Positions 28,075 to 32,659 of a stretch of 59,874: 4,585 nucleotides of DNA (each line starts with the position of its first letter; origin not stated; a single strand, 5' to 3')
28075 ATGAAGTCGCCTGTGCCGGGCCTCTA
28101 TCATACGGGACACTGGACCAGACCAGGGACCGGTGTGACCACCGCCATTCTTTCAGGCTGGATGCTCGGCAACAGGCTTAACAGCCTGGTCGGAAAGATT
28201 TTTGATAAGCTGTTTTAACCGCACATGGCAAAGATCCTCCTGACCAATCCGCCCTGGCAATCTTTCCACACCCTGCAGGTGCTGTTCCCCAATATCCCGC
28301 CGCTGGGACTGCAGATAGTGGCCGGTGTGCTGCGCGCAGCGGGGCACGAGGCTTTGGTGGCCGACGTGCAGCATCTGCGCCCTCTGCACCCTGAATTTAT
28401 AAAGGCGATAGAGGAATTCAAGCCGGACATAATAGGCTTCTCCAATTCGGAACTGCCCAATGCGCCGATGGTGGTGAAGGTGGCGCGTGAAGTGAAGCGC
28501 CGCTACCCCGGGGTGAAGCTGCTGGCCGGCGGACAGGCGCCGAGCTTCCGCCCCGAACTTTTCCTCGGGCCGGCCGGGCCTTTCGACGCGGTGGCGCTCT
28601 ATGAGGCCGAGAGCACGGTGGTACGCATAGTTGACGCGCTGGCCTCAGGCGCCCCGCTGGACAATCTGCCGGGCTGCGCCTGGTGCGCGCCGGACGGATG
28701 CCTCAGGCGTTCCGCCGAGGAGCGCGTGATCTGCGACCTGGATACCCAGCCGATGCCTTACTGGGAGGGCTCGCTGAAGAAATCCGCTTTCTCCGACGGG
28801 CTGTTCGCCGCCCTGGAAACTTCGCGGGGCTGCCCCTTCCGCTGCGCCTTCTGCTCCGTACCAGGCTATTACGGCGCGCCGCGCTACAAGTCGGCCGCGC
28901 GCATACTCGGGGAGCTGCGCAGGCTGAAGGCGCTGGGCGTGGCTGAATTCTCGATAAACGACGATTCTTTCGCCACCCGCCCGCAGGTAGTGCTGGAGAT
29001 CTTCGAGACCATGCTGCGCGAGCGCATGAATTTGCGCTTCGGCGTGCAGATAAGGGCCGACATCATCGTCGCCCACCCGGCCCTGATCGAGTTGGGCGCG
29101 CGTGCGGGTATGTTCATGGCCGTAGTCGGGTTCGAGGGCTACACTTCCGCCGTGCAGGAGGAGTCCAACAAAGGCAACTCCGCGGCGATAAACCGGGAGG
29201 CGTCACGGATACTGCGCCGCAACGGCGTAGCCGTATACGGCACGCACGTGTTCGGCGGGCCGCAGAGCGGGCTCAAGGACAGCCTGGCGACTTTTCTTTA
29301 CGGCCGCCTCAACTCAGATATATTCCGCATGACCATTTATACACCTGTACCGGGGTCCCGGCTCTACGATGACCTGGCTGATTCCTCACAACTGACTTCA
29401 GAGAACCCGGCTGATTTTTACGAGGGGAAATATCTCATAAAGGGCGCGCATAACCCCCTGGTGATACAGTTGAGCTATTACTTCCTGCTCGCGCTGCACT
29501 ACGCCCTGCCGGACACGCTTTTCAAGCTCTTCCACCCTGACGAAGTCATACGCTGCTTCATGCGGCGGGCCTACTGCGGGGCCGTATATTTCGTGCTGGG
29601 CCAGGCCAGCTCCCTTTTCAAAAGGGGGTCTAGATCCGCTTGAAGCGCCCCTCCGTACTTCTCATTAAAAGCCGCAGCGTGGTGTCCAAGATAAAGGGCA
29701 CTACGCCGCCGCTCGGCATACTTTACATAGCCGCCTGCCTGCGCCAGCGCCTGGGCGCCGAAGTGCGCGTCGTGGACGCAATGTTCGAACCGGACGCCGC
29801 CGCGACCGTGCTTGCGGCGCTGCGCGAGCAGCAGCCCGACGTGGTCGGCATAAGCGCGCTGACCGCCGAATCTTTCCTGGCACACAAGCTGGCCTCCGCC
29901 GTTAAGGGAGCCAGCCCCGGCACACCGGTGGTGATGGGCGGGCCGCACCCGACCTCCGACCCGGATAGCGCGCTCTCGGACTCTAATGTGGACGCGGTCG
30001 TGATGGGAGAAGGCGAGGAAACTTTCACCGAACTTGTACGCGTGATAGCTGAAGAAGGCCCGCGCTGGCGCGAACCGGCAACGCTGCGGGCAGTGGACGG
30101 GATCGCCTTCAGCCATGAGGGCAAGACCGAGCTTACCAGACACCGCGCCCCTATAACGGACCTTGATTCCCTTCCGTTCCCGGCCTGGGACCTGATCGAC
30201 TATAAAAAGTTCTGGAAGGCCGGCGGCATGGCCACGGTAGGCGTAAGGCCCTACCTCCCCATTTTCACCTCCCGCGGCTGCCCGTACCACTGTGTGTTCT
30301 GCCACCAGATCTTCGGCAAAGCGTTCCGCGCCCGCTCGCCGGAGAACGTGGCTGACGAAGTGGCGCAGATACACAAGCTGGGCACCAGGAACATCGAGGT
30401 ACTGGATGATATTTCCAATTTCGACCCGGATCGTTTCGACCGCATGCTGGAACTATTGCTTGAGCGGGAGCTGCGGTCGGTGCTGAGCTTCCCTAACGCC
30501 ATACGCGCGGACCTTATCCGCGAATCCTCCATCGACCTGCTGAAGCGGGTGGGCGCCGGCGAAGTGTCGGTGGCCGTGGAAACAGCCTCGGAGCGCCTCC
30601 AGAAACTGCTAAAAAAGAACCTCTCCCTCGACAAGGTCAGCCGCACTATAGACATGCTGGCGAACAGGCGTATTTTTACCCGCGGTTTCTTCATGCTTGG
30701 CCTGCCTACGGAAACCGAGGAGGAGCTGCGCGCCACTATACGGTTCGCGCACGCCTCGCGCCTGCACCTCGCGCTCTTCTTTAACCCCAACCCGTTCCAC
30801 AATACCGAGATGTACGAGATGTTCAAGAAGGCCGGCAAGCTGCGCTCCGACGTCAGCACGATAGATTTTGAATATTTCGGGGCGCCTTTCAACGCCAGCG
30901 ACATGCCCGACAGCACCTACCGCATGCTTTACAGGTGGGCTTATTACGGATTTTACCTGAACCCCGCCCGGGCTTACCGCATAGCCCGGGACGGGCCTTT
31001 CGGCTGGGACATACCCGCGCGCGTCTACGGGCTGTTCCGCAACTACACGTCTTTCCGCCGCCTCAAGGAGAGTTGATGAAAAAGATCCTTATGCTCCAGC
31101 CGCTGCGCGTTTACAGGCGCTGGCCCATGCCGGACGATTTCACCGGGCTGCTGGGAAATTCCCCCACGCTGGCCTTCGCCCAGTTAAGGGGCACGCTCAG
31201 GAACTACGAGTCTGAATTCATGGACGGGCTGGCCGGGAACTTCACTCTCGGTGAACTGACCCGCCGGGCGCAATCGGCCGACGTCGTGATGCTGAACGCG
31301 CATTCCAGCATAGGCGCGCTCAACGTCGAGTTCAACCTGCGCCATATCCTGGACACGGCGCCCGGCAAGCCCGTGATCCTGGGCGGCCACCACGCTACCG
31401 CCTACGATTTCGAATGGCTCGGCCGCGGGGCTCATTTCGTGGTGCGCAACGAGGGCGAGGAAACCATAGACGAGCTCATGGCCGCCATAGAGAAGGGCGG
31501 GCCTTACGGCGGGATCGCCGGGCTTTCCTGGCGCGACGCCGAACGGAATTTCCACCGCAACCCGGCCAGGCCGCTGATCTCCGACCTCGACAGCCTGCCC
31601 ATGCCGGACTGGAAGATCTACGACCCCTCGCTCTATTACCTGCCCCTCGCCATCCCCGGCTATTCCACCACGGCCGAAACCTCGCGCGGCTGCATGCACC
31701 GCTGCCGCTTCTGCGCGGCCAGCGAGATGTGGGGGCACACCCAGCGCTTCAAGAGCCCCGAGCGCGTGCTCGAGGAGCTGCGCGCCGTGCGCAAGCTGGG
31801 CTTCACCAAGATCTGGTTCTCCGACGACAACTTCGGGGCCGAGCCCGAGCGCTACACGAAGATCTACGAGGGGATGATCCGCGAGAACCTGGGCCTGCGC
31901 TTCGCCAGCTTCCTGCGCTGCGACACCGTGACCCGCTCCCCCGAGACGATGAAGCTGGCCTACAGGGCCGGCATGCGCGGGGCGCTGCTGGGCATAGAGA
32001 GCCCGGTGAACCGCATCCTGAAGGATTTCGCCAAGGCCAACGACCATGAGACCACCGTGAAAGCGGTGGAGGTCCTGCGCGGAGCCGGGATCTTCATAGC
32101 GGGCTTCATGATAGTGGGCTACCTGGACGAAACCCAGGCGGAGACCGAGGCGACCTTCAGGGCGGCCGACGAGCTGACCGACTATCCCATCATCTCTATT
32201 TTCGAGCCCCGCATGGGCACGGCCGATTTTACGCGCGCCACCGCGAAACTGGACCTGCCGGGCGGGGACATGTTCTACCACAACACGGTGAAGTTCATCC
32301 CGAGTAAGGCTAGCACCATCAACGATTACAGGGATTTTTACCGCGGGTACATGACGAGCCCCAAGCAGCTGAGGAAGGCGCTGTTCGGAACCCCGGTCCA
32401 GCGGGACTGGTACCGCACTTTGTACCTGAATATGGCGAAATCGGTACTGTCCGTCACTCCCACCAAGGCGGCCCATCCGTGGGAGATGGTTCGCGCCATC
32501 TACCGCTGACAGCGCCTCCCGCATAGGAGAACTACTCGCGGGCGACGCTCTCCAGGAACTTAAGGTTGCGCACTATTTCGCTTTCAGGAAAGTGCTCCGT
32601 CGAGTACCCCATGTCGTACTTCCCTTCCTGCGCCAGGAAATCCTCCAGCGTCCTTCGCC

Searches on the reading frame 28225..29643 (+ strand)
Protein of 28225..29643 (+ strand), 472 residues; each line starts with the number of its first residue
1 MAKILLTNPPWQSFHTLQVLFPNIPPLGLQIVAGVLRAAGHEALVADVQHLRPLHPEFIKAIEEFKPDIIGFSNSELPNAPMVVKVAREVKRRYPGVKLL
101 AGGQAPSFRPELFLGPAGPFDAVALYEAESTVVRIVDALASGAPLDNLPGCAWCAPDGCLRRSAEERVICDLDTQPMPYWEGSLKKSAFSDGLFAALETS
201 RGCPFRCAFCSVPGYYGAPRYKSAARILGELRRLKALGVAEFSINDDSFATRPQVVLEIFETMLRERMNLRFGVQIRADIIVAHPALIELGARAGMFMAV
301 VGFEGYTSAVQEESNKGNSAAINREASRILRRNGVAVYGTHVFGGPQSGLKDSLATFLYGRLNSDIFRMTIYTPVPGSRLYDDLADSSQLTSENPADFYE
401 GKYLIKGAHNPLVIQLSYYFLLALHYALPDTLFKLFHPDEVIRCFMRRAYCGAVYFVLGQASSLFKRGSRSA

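Call 7: search_protein_families(library=pfam, proteins=[window:28225-29643:+])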
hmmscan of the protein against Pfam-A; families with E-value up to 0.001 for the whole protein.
window:28225-29643:+ (472 aa): 2 families
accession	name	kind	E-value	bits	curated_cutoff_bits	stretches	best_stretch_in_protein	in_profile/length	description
PF02310.24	B12-binding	-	1.6e-20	73.6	32.1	1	23-135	11-120/121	B12 binding domain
PF04055.27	Radical_SAM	-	6.4e-14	52.9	29.5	1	198-343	2-150/166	Radical SAM superfamily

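Call 8: search_protein_families(library=ncbifam, proteins=[window:28225-29643:+], max_evalue=0.00001)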
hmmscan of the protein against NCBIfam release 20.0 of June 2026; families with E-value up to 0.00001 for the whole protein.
window:28225-29643:+ (472 aa): 18 families
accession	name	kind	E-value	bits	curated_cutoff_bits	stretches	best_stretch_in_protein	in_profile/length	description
TIGR04367.1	HpnR_B12_rSAM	equivalog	4.9e-39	134.2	650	1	20-392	16-379/490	hopanoid C-3 methylase HpnR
TIGR02026.1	BchE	equivalog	3.9e-33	115.1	481.35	1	3-398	1-401/497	magnesium-protoporphyrin IX monomethyl ester anaerobic oxidative cyclase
NF050148.1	rSAM_ApyD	equivalog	1.5e-31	109.5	750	1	24-387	23-396/645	RiPP biosynthesis radical SAM protein ApyD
TIGR03471.1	HpnJ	equivalog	2.2e-25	89.5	577.6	1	77-394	78-397/472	hopanoid biosynthesis associated radical SAM protein HpnJ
TIGR04072.2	rSAM_ladder_B12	equivalog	2.9e-21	75.6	360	1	24-348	16-334/443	lipid biosynthesis B12-binding/radical SAM protein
TIGR04014.1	B12_SAM_MJ_0865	equivalog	3.4e-21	75.5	360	1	18-384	3-358/434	methyl-coenzyme M reductase glutamine C-methyltransferase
TIGR04479.1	bcpD_PhpK_rSAM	subfamily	7.9e-20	70.7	600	1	126-346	178-392/504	PhpK family radical SAM P-methyltransferase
TIGR04295.1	B12_rSAM_oligo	hypoth_equivalog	7.9e-18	64.3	400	1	4-329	2-327/422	TIGR04295 family B12-binding domain-containing radical SAM protein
TIGR03975.1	rSAM_ocin_1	subfamily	1.4e-17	63.4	281.85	1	57-338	119-405/606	RiPP maturation radical SAM C-methyltransferase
NF040546.1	rSAM_CUAEP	equivalog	7.8e-15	54.5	500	1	26-352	13-330/468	CUAEP/CCAEP-tail radical SAM (seleno)protein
TIGR04385.1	B12_rSAM_cofa1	equivalog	1.5e-14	54.1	450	1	24-286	18-289/438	B12 lower ligand biosynthesis radical SAM protein BzaD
TIGR04013.1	B12_SAM_MJ_1487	hypoth_equivalog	8.4e-14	51.2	251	1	56-238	32-196/382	TIGR04013 family B12-binding domain/radical SAM domain-containing protein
NF033712.0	B12_rSAM_KedN5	subfamily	4.5e-12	45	700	1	62-272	58-273/624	KedN5 family methylcobalamin-dependent radical SAM C-methyltransferase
NF038361.1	rSAM_Sden_1168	equivalog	8.1e-12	44.5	575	1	41-393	114-482/560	Sden_1168 family B12-binding radical SAM P-methyltransferase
NF040542.1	rSAM_RCCLKC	equivalog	1.1e-10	41.3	450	1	179-352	165-339/423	arsinothricin biosynthesis radical SAM protein ArsL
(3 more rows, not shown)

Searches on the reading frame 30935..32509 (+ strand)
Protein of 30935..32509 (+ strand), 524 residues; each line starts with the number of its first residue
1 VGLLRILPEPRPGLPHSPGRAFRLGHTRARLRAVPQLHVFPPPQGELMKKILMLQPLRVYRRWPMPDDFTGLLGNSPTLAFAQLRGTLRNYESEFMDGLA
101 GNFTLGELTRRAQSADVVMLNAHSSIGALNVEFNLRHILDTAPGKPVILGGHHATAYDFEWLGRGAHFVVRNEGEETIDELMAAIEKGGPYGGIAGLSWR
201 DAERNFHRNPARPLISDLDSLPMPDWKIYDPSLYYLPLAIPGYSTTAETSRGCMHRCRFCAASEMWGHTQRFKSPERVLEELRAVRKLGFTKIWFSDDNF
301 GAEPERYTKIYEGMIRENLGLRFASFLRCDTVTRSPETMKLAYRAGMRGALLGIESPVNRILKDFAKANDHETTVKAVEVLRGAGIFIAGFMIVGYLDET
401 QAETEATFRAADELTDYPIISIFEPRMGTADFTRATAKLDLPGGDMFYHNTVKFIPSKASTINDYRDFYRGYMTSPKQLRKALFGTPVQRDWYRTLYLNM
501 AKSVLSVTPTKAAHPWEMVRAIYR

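Call 8: search_protein_families(library=ncbifam, proteins=[window:30935-32509:+], max_evalue=0.00001)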
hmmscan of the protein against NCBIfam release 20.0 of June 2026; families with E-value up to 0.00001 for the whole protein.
window:30935-32509:+ (524 aa): 20 families
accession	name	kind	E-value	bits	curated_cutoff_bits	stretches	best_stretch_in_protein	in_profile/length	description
TIGR02026.1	BchE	equivalog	3.3e-38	131.8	481.35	1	74-499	18-449/497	magnesium-protoporphyrin IX monomethyl ester anaerobic oxidative cyclase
TIGR04479.1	bcpD_PhpK_rSAM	subfamily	1.3e-36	126.1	600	1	166-407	172-402/504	PhpK family radical SAM P-methyltransferase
NF050148.1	rSAM_ApyD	equivalog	3.7e-33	114.8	750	1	124-483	86-440/645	RiPP biosynthesis radical SAM protein ApyD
TIGR03471.1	HpnJ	equivalog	3.8e-31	108.5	577.6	1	93-436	47-388/472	hopanoid biosynthesis associated radical SAM protein HpnJ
TIGR04014.1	B12_SAM_MJ_0865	equivalog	1.4e-25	90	360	1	112-429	36-352/434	methyl-coenzyme M reductase glutamine C-methyltransferase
TIGR04072.2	rSAM_ladder_B12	equivalog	1.3e-23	83.4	360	1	247-413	183-348/443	lipid biosynthesis B12-binding/radical SAM protein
TIGR04013.1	B12_SAM_MJ_1487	hypoth_equivalog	4.7e-22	78.3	251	1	112-417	42-336/382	TIGR04013 family B12-binding domain/radical SAM domain-containing protein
TIGR04367.1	HpnR_B12_rSAM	equivalog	3.8e-20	71.9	650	1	141-439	87-377/490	hopanoid C-3 methylase HpnR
TIGR03975.1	rSAM_ocin_1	subfamily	4.7e-17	61.7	281.85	1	167-402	183-418/606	RiPP maturation radical SAM C-methyltransferase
TIGR04385.1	B12_rSAM_cofa1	equivalog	1.6e-16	60.6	450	1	136-414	91-360/438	B12 lower ligand biosynthesis radical SAM protein BzaD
NF038361.1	rSAM_Sden_1168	equivalog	1.6e-16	60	575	1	138-415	164-452/560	Sden_1168 family B12-binding radical SAM P-methyltransferase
NF033712.0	B12_rSAM_KedN5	subfamily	3.9e-14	51.8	700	1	142-303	89-254/624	KedN5 family methylcobalamin-dependent radical SAM C-methyltransferase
NF040546.1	rSAM_CUAEP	equivalog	9.8e-14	50.9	500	1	135-389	68-316/468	CUAEP/CCAEP-tail radical SAM (seleno)protein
NF040542.1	rSAM_RCCLKC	equivalog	4.7e-13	49.1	450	1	111-389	45-325/423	arsinothricin biosynthesis radical SAM protein ArsL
TIGR04295.1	B12_rSAM_oligo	hypoth_equivalog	4.9e-12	45.2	400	1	129-360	87-307/422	TIGR04295 family B12-binding domain-containing radical SAM protein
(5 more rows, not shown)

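Call 9: search_protein_families(library=pfam, proteins=[window:30935-32509:+], max_evalue=0.00001)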
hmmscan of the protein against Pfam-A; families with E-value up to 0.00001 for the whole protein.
window:30935-32509:+ (524 aa): 2 families
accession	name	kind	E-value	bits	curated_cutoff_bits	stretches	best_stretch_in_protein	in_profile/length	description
PF04055.27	Radical_SAM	-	2.6e-19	70.4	29.5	1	249-409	3-164/166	Radical SAM superfamily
PF02310.24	B12-binding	-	6.4e-07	29.7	32.1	1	77-181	13-120/121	B12 binding domain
